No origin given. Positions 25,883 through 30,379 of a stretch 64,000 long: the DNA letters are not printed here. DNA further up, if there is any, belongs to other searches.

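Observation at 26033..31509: Translationally coupled DUF4143-type AAA ATPase + 1398-aa NACHT-like STAND NTPase with a C-terminal nuclease: candidate undescribed defence system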

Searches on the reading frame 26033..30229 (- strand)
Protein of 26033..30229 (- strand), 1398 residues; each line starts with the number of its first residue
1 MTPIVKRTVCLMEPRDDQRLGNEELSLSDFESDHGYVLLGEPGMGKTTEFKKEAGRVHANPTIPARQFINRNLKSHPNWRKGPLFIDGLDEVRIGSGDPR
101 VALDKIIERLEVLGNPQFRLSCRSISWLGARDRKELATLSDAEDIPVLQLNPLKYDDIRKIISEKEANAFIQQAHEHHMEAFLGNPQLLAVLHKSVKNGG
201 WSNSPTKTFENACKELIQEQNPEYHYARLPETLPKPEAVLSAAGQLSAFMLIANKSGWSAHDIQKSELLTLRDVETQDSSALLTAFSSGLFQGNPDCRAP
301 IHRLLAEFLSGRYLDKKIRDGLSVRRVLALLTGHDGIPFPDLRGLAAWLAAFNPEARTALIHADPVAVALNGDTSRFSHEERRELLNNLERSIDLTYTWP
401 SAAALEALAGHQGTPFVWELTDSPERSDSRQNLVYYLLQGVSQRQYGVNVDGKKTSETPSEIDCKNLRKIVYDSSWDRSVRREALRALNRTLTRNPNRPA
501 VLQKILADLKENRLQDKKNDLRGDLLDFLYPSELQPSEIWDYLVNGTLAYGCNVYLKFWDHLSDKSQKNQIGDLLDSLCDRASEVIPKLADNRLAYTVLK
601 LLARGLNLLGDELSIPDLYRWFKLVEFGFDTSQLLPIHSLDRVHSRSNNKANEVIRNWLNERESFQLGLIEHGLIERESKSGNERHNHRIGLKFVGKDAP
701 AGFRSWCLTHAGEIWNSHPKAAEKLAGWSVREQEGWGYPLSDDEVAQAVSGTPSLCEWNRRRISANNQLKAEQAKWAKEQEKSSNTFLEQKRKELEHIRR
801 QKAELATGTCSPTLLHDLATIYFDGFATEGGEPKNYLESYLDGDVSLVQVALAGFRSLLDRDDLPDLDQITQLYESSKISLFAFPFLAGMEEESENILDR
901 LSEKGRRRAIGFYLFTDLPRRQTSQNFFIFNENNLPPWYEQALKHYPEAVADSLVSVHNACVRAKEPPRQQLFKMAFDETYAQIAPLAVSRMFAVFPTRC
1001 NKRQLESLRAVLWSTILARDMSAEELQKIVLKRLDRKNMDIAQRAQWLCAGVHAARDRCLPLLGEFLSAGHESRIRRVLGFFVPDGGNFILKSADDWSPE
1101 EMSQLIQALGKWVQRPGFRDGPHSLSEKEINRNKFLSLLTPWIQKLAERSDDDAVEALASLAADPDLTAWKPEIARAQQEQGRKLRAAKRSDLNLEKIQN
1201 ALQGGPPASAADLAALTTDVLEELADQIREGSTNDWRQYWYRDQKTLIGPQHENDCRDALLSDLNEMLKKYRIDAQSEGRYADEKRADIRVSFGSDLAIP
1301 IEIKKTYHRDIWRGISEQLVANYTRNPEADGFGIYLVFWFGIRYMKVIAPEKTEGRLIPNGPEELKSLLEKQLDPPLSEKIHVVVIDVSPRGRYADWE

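Call 6: search_protein_families(library=pfam, proteins=[window:26033-30229:-], max_evalue=1)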
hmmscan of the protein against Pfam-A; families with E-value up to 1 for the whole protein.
window:26033-30229:- (1398 aa): 2 families
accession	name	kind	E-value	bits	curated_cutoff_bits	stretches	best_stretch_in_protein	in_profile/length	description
PF06780.16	Erp_C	-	0.15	12.6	24.3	0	552-599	45-91/140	Erp protein C-terminus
PF13646.12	HEAT_2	-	0.16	12.7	27.7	0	467-508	36-73/88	HEAT repeats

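Call 7: search_protein_families(library=padloc, proteins=[window:26033-30229:-], max_evalue=1)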
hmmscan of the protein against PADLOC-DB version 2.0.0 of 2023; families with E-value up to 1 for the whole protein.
window:26033-30229:- (1398 aa): 0 families

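Call 8: search_protein_families(library=ncbifam, proteins=[window:26033-30229:-], max_evalue=1)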
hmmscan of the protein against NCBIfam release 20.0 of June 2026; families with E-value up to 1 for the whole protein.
window:26033-30229:- (1398 aa): 3 families
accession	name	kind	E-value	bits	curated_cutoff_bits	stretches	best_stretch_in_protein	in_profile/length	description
NF058535.1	antiphage_EruA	equivalog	8.4e-226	753.1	1000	1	19-1389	9-1318/1318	NACHT domain-containing antiphage protein EruA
NF058534.1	antiphage_HyoA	equivalog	6e-37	126.9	1200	3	927-1341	967-1380/1430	NACHT domain-containing antiphage protein HyoA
TIGR03499.1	FlhF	equivalog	0.95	9.4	174.15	0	32-58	196-223/286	flagellar biosynthesis GTPase FlhF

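Call 12: find_homologous_proteins(query=window:26033-30229:-, max_evalue=0.00001)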
Query window:26033-30229:- (1398 aa): 1171 proteins with E <= 0.00001 among 8000 candidates; the best 120 are listed.
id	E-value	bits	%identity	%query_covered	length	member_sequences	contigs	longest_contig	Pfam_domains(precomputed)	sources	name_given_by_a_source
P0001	0.0e+0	3173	99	100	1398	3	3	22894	PF28130.1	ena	-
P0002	0.0e+0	2711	85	100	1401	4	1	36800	PF28130.1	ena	-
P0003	0.0e+0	2666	84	100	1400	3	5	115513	PF28130.1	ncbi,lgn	-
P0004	0.0e+0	2442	78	100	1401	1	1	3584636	PF28130.1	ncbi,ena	-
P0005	0.0e+0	2428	77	100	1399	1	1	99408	PF28130.1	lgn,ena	-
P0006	0.0e+0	2402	76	100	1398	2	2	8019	PF28130.1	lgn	-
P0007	0.0e+0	2388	76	100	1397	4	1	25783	PF28130.1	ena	-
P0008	0.0e+0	2387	76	100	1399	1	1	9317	PF28130.1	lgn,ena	-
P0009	0.0e+0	2316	74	100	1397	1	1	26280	PF28130.1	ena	-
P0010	0.0e+0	2105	68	100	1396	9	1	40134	PF28130.1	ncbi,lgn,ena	-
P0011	0.0e+0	2004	65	100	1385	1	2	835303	PF28130.1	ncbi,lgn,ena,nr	ncbi:MAG: hypothetical protein OXI44_09780 [Bacteroidota bacterium]|nr:hypothetical protein [Bactero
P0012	0.0e+0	1999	65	100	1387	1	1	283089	PF28130.1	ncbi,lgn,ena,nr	ncbi:MAG: hypothetical protein OXL40_00690 [Bacteroidota bacterium]|nr:hypothetical protein [Bactero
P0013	0.0e+0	1995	65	100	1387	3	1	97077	PF28130.1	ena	-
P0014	0.0e+0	1991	65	100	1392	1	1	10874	PF28130.1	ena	-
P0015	0.0e+0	1988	65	100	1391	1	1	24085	PF28130.1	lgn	-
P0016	0.0e+0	1986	65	100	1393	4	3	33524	PF28130.1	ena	-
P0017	0.0e+0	1985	65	100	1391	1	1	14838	PF28130.1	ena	-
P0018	0.0e+0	1982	65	100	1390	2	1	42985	PF28130.1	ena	-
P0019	0.0e+0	1964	64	100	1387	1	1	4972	PF28130.1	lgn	-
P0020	0.0e+0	1943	64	100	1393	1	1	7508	PF28130.1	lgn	-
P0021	0.0e+0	1941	64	100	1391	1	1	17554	PF28130.1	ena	-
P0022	0.0e+0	1926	63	100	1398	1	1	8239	PF28130.1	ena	-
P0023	0.0e+0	1923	63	100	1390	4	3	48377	PF28130.1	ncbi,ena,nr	ncbi:MAG: hypothetical protein F4X05_12895 [Rhodothermaceae bacterium]|nr:hypothetical protein [Rhod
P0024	0.0e+0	1923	63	100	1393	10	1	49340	PF28130.1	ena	-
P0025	0.0e+0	1897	62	100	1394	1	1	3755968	PF28130.1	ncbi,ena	-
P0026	0.0e+0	1892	62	100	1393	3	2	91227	PF28130.1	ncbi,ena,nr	ncbi:MAG: hypothetical protein F4Y81_01220 [Rhodothermaceae bacterium]|nr:hypothetical protein [Rhod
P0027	0.0e+0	1824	59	100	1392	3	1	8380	PF28130.1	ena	-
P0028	0.0e+0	1807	60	100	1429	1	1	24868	PF28130.1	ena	-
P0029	0.0e+0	1802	59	100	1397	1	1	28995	PF28130.1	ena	-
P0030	0.0e+0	1749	58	99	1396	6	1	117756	PF28130.1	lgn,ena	-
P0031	0.0e+0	1748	58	100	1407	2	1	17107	PF28130.1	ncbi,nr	ncbi:MAG: hypothetical protein OXD43_03970 [Bacteroidetes bacterium]|nr:hypothetical protein [Bacter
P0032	0.0e+0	1726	58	99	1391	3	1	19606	PF28130.1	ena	-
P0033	0.0e+0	1724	57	99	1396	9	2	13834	PF28130.1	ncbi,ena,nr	ncbi:MAG: hypothetical protein F4221_06095 [Rhodothermaceae bacterium]|nr:hypothetical protein [Rhod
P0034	0.0e+0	1718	58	99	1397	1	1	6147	PF28130.1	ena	-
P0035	0.0e+0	1711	57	100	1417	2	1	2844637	PF28130.1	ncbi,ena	-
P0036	0.0e+0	1707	56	99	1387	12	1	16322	PF28130.1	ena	-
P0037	0.0e+0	1702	56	99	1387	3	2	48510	PF28130.1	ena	-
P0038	0.0e+0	1701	57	99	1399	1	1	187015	PF28130.1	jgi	jgi:hypothetical protein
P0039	0.0e+0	1699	57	99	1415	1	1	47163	PF28130.1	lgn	-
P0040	0.0e+0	1679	55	99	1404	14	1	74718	PF28130.1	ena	-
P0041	0.0e+0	1679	57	100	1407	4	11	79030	PF28130.1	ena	-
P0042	0.0e+0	1677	56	98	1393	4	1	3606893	PF28130.1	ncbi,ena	-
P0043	0.0e+0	1671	55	100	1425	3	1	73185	PF28130.1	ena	-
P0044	0.0e+0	1657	55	99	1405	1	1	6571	PF28130.1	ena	-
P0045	0.0e+0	1656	55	100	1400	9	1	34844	PF28130.1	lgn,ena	-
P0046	0.0e+0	1648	56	100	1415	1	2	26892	PF28130.1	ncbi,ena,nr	ncbi:MAG: hypothetical protein F4221_05340 [Rhodothermaceae bacterium]|nr:hypothetical protein [Rhod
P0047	0.0e+0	1648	56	100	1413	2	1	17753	PF28130.1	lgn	-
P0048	0.0e+0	1643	55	99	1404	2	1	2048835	PF28130.1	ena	-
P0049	0.0e+0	1640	55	100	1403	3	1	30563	PF28130.1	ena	-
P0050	0.0e+0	1640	53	99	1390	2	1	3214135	PF28130.1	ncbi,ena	-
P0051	0.0e+0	1635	54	99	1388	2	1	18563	PF28130.1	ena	-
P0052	0.0e+0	1622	54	100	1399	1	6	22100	PF28130.1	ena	-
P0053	0.0e+0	1618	55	100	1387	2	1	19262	PF28130.1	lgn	-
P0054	0.0e+0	1599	54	99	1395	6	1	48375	PF28130.1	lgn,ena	-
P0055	0.0e+0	1596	55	99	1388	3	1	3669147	PF28130.1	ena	-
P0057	0.0e+0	1570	53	100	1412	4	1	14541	PF28130.1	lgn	-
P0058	0.0e+0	1569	54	100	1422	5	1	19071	PF28130.1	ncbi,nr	ncbi:MAG: hypothetical protein OXI44_03185 [Bacteroidota bacterium]|nr:hypothetical protein [Bactero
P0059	0.0e+0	1569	53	100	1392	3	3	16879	PF28130.1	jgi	-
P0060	0.0e+0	1559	52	99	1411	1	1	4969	PF28130.1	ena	-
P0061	0.0e+0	1557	53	100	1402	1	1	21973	PF28130.1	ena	-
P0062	0.0e+0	1545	53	100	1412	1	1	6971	PF28130.1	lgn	-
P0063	0.0e+0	1545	53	100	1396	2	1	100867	PF28130.1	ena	-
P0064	0.0e+0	1544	53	100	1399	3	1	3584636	PF28130.1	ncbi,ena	-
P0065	0.0e+0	1543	52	100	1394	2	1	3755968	PF28130.1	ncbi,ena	-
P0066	0.0e+0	1542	53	100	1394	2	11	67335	PF28130.1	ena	-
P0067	0.0e+0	1541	53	100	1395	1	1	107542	PF28130.1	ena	-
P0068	0.0e+0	1538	53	100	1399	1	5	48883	PF28130.1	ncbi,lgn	-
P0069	0.0e+0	1532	53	100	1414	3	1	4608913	PF28130.1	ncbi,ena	-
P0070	0.0e+0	1525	52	100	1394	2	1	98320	PF28130.1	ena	-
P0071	0.0e+0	1520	52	100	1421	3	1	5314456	PF28130.1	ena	-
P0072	0.0e+0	1519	52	100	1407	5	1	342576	PF28130.1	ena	-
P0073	0.0e+0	1519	53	100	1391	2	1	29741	PF28130.1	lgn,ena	-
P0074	0.0e+0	1518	52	100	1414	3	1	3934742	PF28130.1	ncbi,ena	-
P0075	0.0e+0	1517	53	100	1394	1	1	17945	PF28130.1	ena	-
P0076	0.0e+0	1517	52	100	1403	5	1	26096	PF28130.1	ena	-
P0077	0.0e+0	1515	52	100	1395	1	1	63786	PF28130.1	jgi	jgi:hypothetical protein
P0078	0.0e+0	1514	52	100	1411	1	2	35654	PF28130.1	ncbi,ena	-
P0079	0.0e+0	1505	52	100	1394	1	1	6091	PF28130.1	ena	-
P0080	0.0e+0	1502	52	100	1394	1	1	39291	PF28130.1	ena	-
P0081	0.0e+0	1501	52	99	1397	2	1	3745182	PF28130.1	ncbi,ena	-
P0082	0.0e+0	1500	52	99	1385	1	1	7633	PF28130.1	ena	-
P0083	0.0e+0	1499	52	100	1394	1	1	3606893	PF28130.1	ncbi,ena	-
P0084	0.0e+0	1499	52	100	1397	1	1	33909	PF28130.1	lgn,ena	-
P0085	0.0e+0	1498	51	100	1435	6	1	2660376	PF28130.1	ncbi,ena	-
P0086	0.0e+0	1496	51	100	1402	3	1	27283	PF28130.1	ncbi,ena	-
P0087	0.0e+0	1495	52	99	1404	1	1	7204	PF28130.1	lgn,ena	-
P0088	0.0e+0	1488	52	100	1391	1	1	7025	PF28130.1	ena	-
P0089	0.0e+0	1488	51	100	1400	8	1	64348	PF28130.1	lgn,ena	-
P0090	0.0e+0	1476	51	100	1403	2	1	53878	PF28130.1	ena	-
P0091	0.0e+0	1473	51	100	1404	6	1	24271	PF28130.1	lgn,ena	-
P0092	0.0e+0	1468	50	100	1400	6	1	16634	PF28130.1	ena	-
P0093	0.0e+0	1466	51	100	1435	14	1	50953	PF28130.1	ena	-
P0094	0.0e+0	1447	49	99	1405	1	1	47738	PF28130.1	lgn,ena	-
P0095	0.0e+0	1436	50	100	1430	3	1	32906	PF28130.1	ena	-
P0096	0.0e+0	1416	49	100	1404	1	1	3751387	PF28130.1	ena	-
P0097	0.0e+0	1413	49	100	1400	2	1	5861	PF28130.1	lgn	-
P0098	0.0e+0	1413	49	100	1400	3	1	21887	PF28130.1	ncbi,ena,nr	ncbi:MAG: hypothetical protein OXF48_04345 [Bacteroidetes bacterium]|nr:hypothetical protein [Bacter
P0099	0.0e+0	1405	49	100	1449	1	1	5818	PF28130.1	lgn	-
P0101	0.0e+0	1399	48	100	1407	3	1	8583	PF28130.1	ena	-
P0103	0.0e+0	1393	49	100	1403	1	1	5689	PF28130.1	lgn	-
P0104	0.0e+0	1378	49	100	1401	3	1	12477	PF28130.1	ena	-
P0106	0.0e+0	1372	48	100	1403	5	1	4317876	PF28130.1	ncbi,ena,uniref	ncbi:hypothetical protein [Candidatus Palauibacter sp.]|uniref:hypothetical protein n=1 Tax=Candidat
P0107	0.0e+0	1369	48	99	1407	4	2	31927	PF28130.1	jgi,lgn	-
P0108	0.0e+0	1368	49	100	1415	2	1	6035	PF28130.1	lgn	-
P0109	0.0e+0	1364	49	100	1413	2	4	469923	PF28130.1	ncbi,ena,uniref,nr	ncbi:MAG: hypothetical protein OXI39_04175 [Gemmatimonadota bacterium]|uniref:hypothetical protein n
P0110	0.0e+0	1362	49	100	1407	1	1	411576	PF28130.1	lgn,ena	-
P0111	0.0e+0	1352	48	100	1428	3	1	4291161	PF28130.1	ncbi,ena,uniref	ncbi:hypothetical protein [Candidatus Palauibacter sp.]|uniref:hypothetical protein n=1 Tax=Candidat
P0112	0.0e+0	1350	48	100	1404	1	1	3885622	PF28130.1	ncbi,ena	-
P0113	0.0e+0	1347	48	100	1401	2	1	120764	PF28130.1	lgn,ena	-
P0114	0.0e+0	1345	48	100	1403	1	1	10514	PF28130.1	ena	-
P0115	0.0e+0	1342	48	100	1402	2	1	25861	PF28130.1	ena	-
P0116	0.0e+0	1340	47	99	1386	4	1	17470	PF28130.1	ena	-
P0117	0.0e+0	1338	48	100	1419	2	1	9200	PF28130.1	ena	-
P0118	0.0e+0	1332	47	100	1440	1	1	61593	PF28130.1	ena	-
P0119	0.0e+0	1298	45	100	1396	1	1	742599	PF28130.1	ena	-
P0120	0.0e+0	1298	46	100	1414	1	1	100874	PF28130.1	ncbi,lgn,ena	-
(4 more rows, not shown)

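Call 13: search_solved_structures(query=window:26033-30229:-, max_evalue=1)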
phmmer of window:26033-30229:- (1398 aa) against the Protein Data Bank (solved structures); distinct sequences matched with E-value up to 1: 0.

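Call 14: search_dna_similar(query=window:26033-30229:-, collection=plasmids, mode=protein, max_rows=25)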
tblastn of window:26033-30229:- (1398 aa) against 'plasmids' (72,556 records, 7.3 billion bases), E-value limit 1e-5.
Records with a match: 35; places in all: 36; records where one place covers at least 80% of the query: 0.
Best place of each record, by identity: <60% 35.
By first word of the organism name: Rhizobium 5; Agrobacterium 5; Bradyrhizobium 5; Vibrio 3; Bacillus 3; Burkholderia 2; Pantoea 2; Azospirillum 2; Ralstonia 1; Paracoccus 1; and 6 more.
By predicted mobility (MOB-suite, as given by PLSDB): conjugative 18; non-mobilizable 13; mobilizable 4.
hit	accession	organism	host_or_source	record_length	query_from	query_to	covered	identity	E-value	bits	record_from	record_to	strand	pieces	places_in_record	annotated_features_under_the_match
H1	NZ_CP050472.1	Vibrio campbellii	single cell,seawater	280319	37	1389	67%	28.3%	2e-42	299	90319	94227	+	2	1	hypothetical protein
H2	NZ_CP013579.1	Rhizobium phaseoli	Phaseolus vulgaris,Whole ...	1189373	2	1389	68%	27.9%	1e-25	219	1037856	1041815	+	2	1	record has no annotation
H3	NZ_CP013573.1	Rhizobium phaseoli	Phaseolus vulgaris,Whole ...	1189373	2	1389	68%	27.9%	1e-25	219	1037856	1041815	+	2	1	record has no annotation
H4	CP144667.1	Agrobacterium tumefaciens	Sedum,cell culture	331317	2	1389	58%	28.6%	3e-24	229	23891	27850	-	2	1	hypothetical protein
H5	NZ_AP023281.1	Agrobacterium vitis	Vitis vinifera,grapevine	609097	2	1389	60%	27.0%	1e-21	217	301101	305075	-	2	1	hypothetical protein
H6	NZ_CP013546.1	Rhizobium phaseoli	Phaseolus vulgaris,Whole ...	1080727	2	1389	56%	28.1%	3e-24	215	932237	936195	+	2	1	record has no annotation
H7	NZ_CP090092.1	Rhizobium leguminosarum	Galega,Cell culture,Plant nodule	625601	24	1389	55%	28.6%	4e-22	220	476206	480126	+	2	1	hypothetical protein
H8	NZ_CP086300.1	Burkholderia ambifaria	cell culture,agricultural soil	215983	37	1389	52%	29.0%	6e-17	181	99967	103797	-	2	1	hypothetical protein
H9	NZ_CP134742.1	Pantoea agglomerans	cell culture,Water from creek adjacent ...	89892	27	1389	46%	31.1%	3e-35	264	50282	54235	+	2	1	hypothetical protein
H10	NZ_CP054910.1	Pantoea ananatis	-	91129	27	1393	47%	30.3%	3e-30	249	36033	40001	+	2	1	hypothetical protein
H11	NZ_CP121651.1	Bradyrhizobium sp. CB82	Stylosanthes guianensis,cell culture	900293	27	1389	43%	33.1%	3e-35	263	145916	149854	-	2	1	hypothetical protein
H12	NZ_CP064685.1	Bradyrhizobium sp. CW1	Acmispon strigosus,cell culture,bulk ...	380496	1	1389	45%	31.7%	8e-29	233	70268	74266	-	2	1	hypothetical protein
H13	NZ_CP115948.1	Ralstonia solanacearum MolK2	Musa sp.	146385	28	1392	43%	32.6%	9e-23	223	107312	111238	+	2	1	hypothetical protein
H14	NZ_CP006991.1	Rhizobium etli bv. mimosae str. IE4771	Phaseolus vulgaris,whole organism,nodule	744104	1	1389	45%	30.9%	4e-21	210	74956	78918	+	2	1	hypothetical protein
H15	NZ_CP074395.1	Agrobacterium salinitolerans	Cotton,tiaaue sample,root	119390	8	1389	44%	30.6%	5e-26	214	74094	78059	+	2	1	hypothetical protein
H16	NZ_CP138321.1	Agrobacterium fabrum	Blueberry,Crown gall tissues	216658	24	1389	43%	31.4%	1e-24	233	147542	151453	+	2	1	hypothetical protein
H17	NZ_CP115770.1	Paracoccus sediminicola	cell culture,sediment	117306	37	1389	42%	31.4%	1e-22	206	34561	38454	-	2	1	hypothetical protein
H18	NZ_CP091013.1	Burkholderia cenocepacia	-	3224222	37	1389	43%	29.0%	1e-15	173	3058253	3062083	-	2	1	none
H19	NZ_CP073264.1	Duffyella gerundensis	Lolium perenne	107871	296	1389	38%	30.3%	5e-23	174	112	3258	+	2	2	none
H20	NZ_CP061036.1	Sphingomonas aliaeris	whole organism,Pork steak,pork steak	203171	23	1341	33%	33.6%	4e-29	214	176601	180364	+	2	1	hypothetical protein (x2)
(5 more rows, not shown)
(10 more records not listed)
